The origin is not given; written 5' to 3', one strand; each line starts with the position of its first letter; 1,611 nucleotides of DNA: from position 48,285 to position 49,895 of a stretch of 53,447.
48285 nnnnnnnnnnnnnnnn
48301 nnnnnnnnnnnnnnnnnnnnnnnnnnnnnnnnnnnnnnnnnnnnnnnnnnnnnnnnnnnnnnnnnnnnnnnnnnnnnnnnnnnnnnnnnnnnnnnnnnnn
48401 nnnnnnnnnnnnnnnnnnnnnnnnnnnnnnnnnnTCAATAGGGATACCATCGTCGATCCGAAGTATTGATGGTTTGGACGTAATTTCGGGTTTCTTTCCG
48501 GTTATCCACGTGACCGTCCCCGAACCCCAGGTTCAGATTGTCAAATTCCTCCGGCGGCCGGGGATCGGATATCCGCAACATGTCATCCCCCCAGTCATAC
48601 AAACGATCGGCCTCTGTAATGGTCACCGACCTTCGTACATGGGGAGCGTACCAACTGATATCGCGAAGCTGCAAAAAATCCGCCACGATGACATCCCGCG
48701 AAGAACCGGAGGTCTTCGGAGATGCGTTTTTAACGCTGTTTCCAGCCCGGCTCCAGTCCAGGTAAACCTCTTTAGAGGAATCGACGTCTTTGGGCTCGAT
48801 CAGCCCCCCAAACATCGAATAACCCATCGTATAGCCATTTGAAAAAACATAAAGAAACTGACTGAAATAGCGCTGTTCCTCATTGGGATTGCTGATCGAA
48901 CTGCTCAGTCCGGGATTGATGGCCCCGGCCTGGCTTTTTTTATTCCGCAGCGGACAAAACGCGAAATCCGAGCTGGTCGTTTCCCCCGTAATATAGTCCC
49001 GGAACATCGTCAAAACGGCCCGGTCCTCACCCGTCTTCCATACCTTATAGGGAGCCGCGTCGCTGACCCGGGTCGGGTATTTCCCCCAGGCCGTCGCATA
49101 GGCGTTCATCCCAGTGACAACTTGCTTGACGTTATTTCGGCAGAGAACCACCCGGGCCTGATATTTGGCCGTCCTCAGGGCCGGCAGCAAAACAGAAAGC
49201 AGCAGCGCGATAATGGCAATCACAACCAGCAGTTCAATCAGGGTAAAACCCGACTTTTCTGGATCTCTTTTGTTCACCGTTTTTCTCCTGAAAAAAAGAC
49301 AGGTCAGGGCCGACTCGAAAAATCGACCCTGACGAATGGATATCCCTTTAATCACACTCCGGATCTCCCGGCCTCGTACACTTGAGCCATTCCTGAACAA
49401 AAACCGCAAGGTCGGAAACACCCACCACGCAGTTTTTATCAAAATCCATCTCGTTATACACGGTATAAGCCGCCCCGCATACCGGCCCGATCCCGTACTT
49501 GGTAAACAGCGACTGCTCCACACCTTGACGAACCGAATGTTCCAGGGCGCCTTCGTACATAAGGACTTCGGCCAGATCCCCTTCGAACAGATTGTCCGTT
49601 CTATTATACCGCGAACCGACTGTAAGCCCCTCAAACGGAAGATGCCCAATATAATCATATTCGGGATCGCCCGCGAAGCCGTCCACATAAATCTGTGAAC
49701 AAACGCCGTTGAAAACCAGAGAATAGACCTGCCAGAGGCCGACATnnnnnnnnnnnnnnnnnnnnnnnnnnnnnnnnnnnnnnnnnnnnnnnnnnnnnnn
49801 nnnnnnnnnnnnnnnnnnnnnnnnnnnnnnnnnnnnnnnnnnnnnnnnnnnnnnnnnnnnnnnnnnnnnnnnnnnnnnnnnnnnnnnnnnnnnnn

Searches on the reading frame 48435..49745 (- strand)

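Call 71: search_protein_families(library=pfam, proteins=[window:48435-49745:-], max_evalue=0.001)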
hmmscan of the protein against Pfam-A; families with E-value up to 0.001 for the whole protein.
window:48435-49745:- (436 aa): 1 family
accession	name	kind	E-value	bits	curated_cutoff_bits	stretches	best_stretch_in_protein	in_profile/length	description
PF07963.17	N_methyl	-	7.1e-07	29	21.2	1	164-187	4-27/27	Prokaryotic N-terminal methylation motif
